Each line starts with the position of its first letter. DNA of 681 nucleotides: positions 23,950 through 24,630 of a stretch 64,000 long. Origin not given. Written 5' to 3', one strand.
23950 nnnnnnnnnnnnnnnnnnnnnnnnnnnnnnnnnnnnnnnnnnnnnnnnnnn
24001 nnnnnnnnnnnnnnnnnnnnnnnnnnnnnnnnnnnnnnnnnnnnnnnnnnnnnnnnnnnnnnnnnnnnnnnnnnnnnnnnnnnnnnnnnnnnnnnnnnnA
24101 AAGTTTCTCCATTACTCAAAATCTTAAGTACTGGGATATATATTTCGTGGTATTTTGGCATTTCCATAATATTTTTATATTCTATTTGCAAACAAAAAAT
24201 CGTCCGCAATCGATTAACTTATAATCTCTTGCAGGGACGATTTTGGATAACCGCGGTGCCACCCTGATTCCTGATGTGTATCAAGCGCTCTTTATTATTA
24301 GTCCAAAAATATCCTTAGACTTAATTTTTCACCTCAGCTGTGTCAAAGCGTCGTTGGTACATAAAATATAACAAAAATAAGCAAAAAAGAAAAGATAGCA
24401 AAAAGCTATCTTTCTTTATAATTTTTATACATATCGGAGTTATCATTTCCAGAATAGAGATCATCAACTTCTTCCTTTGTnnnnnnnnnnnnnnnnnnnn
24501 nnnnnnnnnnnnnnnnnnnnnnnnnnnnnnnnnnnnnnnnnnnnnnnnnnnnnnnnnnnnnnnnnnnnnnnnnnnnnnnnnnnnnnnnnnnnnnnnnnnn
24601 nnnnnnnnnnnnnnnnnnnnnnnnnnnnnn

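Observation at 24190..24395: T-box riboswitch (predicted Asp-specific) placed in front of a restriction endonuclease gene and aspS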

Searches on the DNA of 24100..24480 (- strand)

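Call 4: search_rna_families(source=window, start=24100, end=24480, threshold=evalue, max_evalue=10, show_alignments=5)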
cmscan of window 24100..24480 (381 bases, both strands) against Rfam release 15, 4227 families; matches with E-value up to 10: 10.
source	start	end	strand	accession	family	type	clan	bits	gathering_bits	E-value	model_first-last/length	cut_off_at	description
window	24230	24428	-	RF00230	T-box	Cis-reg; leader;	-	44.2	93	1.1e-08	1-219/219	no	T-box leader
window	24383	24423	+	RF00854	mir-5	Gene; miRNA;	-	21.8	75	0.071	1-70/70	no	mir-5 microRNA precursor family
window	24386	24445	+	RF02948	cow-rumen-4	Gene; sRNA;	-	21.3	48.5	0.36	1-64/64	no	cow-rumen-4 RNA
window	24321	24414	-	RF02527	SSRC38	Gene; sRNA;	-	19.4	80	0.33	1-166/166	no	Streptococcus sRNA SSRC38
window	24386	24449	-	RF01472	rli40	Gene; sRNA;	-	15.3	100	0.13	1-263/263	no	Listeria sRNA rli40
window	24356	24475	+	RF02618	SSRC34_2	Gene; sRNA;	-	14.5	48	9.8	1-125/125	no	Streptococcus sRNA 34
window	24298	24423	+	RF00558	L20_leader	Cis-reg; leader;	-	13.3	58.7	6.6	1-127/127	no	Ribosomal protein L20 leader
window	24234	24405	+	RF01578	RUF1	Gene; sRNA;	-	11.8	70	9.7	1-264/264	no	Plasmodium RNA of unkown function RUF1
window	24434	24451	-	RF01295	SCARNA7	Gene; snRNA; snoRNA; scaRNA;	-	8.7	65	4.3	1-330/330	no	Small Cajal body-specific RNA 7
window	24156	24233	-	RF01295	SCARNA7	Gene; snRNA; snoRNA; scaRNA;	-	7.3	65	9.3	1-330/330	no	Small Cajal body-specific RNA 7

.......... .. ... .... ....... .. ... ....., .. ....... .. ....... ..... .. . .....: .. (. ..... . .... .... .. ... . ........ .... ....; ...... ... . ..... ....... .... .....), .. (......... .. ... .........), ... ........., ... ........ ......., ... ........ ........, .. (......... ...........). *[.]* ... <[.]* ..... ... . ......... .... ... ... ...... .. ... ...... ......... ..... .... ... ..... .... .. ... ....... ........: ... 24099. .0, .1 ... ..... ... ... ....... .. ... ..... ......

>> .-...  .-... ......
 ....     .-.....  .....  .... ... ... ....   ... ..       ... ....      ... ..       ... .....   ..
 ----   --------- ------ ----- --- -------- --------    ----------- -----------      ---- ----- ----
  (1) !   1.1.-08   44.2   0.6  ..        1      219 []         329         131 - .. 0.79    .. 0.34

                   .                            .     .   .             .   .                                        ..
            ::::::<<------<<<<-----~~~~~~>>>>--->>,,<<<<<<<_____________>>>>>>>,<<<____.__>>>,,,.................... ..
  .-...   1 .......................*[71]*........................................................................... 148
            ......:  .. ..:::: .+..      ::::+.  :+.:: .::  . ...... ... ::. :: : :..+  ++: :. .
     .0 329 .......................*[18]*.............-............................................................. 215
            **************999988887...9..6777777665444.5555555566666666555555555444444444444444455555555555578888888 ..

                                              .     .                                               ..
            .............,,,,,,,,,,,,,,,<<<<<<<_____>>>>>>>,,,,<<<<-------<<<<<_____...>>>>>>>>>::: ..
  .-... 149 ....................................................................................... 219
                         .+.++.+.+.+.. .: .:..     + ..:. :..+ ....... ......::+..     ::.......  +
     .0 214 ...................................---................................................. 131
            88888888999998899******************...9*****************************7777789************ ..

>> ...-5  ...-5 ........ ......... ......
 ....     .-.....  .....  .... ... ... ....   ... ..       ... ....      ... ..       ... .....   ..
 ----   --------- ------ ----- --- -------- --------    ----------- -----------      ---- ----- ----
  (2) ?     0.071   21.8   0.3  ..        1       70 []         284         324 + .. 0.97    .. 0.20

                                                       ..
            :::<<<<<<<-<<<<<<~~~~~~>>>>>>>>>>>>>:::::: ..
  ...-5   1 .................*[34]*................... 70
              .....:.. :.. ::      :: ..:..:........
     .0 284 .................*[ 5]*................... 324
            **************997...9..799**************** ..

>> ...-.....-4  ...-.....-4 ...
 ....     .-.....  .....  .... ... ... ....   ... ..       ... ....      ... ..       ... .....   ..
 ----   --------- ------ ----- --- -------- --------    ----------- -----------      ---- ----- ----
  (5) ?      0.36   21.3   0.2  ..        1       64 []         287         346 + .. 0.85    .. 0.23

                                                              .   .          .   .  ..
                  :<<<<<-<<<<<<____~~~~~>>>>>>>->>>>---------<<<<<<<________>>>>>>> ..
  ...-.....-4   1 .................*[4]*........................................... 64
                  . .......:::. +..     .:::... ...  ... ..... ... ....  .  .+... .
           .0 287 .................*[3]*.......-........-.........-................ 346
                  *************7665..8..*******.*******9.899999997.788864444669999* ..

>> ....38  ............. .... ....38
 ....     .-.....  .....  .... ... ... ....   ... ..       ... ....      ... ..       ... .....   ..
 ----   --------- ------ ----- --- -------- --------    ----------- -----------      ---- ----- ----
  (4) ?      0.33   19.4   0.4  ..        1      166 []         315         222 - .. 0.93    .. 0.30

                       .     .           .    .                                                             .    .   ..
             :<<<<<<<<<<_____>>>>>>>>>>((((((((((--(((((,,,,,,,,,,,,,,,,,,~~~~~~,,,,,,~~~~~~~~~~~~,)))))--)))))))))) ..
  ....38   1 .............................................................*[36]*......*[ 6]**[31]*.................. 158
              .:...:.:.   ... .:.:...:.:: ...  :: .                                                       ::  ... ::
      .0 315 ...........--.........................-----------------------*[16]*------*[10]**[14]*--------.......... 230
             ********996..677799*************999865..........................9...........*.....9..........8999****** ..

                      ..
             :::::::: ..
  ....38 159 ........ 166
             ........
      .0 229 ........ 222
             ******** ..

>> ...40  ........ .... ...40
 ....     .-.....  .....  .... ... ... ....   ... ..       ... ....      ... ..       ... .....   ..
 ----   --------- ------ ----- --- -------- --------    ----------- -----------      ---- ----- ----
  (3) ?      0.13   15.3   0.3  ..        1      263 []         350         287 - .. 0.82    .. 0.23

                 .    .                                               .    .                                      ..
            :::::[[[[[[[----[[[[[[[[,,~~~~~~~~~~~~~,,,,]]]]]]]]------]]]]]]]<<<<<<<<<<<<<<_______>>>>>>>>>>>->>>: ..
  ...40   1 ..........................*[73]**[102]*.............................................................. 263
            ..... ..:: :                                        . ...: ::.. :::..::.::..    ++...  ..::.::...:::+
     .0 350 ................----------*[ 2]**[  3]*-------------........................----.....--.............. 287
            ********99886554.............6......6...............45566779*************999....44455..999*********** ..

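Call 42: build_rna_model(alignment_id=A5, structure=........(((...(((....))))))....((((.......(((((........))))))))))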
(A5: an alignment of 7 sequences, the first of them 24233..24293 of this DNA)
Model R1 built from alignment A5 (7 sequences, 64 columns); structure: as given.
model positions 58; base pairs 15; branch points 1; effective number of sequences 4.6; information 0.961 bits per position. Calibrated on 0.2 Mb of random sequence (short: E-values are rough).
structure used (alignment columns):
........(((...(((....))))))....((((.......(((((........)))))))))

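Call 43: search_with_rna_model(model_id=R1, sources=[window, L001, L002, L003, L004, L005, L006, L007, L008, L009, L010, L011, L012, L013, L014, L015, L016, L017, L018, L019, L020, L021, L022, L023, L024, L025, L026, L027, L028, L029, L030, L031, L032, L033, L034, L035, L036, L037, L038, L039, L040, L041, L042, L043, L044, L045, L046, L047, L048, L049, L050, L051, L052, L053, L054, L055, L056, L057, L058, L059, L060, L061, L062, L063, L064, L065, L066, L067, L068, L069, L070, L071, L072, L073, L074, L075, L076, L077, L078, L079, L080], max_evalue=1, make_alignment=true)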
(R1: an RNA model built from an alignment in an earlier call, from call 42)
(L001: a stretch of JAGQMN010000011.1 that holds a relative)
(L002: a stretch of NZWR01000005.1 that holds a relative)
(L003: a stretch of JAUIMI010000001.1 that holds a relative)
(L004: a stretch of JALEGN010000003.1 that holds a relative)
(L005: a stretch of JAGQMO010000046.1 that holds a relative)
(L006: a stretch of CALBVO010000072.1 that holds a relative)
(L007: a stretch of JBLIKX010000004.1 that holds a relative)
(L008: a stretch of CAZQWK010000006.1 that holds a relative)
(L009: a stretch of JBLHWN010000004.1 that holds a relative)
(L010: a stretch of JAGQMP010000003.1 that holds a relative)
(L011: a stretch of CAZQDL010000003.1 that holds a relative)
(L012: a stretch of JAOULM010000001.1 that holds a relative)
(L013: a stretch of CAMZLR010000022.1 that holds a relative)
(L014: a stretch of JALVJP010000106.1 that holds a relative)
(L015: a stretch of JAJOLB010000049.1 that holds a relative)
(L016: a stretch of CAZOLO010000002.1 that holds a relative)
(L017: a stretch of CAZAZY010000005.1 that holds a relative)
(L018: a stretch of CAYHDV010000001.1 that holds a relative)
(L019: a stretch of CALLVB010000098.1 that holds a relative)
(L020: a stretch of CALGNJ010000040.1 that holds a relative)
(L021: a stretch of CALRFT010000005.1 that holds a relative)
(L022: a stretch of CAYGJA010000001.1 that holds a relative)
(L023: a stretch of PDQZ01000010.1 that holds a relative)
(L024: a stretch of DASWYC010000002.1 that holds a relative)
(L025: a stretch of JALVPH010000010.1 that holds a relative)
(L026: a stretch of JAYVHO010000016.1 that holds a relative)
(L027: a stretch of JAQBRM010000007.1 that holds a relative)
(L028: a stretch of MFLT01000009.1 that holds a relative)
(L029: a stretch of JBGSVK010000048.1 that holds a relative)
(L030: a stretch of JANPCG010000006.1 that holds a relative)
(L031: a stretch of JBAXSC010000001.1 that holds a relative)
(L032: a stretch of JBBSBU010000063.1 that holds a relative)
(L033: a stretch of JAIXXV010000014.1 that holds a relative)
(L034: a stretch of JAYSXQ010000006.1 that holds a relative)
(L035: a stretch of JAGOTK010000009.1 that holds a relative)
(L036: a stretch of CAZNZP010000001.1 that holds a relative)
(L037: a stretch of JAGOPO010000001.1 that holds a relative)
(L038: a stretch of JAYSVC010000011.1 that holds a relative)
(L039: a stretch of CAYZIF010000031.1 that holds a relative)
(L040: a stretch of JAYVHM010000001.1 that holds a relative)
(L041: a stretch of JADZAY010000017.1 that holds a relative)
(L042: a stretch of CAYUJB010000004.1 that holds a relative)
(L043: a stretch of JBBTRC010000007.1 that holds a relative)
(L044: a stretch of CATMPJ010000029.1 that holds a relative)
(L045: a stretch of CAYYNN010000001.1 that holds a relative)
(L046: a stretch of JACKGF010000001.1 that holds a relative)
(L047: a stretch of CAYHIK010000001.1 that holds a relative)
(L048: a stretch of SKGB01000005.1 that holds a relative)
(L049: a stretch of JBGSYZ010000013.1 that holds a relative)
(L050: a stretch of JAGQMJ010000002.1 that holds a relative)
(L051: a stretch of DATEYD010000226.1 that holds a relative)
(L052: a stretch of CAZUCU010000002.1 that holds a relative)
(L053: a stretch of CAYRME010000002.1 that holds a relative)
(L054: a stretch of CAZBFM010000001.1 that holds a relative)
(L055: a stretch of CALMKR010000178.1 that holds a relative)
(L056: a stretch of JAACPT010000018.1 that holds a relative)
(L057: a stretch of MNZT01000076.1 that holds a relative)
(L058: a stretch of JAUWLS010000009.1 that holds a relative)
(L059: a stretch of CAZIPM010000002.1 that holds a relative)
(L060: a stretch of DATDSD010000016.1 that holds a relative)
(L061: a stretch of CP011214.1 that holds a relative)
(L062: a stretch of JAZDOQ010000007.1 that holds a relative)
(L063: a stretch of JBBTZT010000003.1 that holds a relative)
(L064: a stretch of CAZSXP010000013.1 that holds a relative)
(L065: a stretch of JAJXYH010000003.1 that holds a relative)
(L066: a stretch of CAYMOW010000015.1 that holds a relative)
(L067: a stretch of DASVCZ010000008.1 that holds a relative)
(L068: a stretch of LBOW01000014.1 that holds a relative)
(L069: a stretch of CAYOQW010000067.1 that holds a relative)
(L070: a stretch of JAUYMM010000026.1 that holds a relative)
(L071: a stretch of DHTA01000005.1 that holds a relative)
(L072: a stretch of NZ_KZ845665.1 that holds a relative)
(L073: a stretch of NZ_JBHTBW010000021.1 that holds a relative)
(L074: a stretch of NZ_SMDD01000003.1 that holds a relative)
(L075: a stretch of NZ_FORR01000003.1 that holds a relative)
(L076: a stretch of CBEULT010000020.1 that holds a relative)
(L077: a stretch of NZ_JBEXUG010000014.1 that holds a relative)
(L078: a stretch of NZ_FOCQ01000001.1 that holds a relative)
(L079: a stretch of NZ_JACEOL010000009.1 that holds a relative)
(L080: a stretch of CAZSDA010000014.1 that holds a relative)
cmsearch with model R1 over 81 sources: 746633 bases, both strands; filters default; matches with E-value up to 1: 46.
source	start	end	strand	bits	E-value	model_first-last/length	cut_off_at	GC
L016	3377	3434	+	72.7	2.8e-15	1-58/58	no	0.52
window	24233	24293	-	68.4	3.1e-14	1-58/58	no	0.51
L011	3925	3979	+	65.2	2e-13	1-58/58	no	0.49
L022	3670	3724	+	64.7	2.7e-13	1-58/58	no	0.58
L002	3882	3943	+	63.1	6.7e-13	1-58/58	no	0.55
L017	3874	3927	+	61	2.1e-12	1-58/58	no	0.54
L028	3872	3932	+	60.6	2.8e-12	1-58/58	no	0.59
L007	3591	3658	+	60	3.8e-12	1-58/58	no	0.44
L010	3477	3545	+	56.5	2.8e-11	1-58/58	no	0.49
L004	3529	3599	+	54.7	8e-11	1-58/58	no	0.42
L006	3767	3833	+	51.8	4.2e-10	1-58/58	no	0.48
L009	3506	3586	+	51.8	4.2e-10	1-58/58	no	0.54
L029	3870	3937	+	51.7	4.3e-10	1-58/58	no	0.46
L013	2907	3012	+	50.4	9.3e-10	1-58/58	no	0.4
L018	3346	3438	+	50.3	9.7e-10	1-58/58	no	0.47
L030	3865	3931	+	49.6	1.5e-09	1-58/58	no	0.54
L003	3516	3586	+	48.4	2.9e-09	1-58/58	no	0.38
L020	600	684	+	46.9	6.7e-09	1-58/58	no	0.47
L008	3882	3952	+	45.5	1.5e-08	1-58/58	no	0.52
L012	3306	3377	+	45.3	1.6e-08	1-58/58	no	0.54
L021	3377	3439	+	42.1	1e-07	1-58/58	no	0.54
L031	3800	3852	+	41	2e-07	1-58/58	no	0.42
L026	2669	2725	+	39.4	4.8e-07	1-58/58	no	0.54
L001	3184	3245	+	37.3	1.6e-06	1-58/58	no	0.5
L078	2519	2603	+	36.9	2e-06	1-58/58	no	0.47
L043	3858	3935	+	36.2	3e-06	1-58/58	no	0.53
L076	2511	2581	+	36.1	3.2e-06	1-58/58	no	0.48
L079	2504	2574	+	36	3.3e-06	1-58/58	no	0.46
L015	5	58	+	35.5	4.4e-06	1-58/58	no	0.48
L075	2505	2580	+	34.6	7.2e-06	1-58/58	no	0.45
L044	195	268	+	34.3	8.7e-06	1-58/58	no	0.54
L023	2867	2938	+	32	3.2e-05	1-58/58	no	0.32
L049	3872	3939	+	31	5.7e-05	1-58/58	no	0.51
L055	2363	2435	+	30.9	6e-05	1-58/58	no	0.48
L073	2507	2586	+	29.5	0.00014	1-58/58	no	0.51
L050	3867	3927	+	29.1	0.00017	1-58/58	no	0.52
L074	2509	2588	+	28.6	0.00023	1-58/58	no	0.51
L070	3116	3202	+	27.7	0.00037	1-58/58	no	0.37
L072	2435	2512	+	27.7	0.00037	1-58/58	no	0.4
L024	3918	3974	+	27.1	0.00052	1-58/58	no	0.51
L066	3820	3894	+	27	0.00055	1-58/58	no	0.55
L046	3506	3547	+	26.4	0.0008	25-58/58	no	0.55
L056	3871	3925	+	26.2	0.00088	1-58/58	no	0.49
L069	1250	1323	+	24.9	0.0018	1-58/58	no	0.47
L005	1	24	+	23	0.0054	37-58/58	5'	0.5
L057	1682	1712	+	17.9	0.097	28-58/58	no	0.45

Alignment A6: 46 matches aligned to the model, 157 columns, each read 5' to 3' on its own strand. Consensus structure (alignment columns), stored with it:
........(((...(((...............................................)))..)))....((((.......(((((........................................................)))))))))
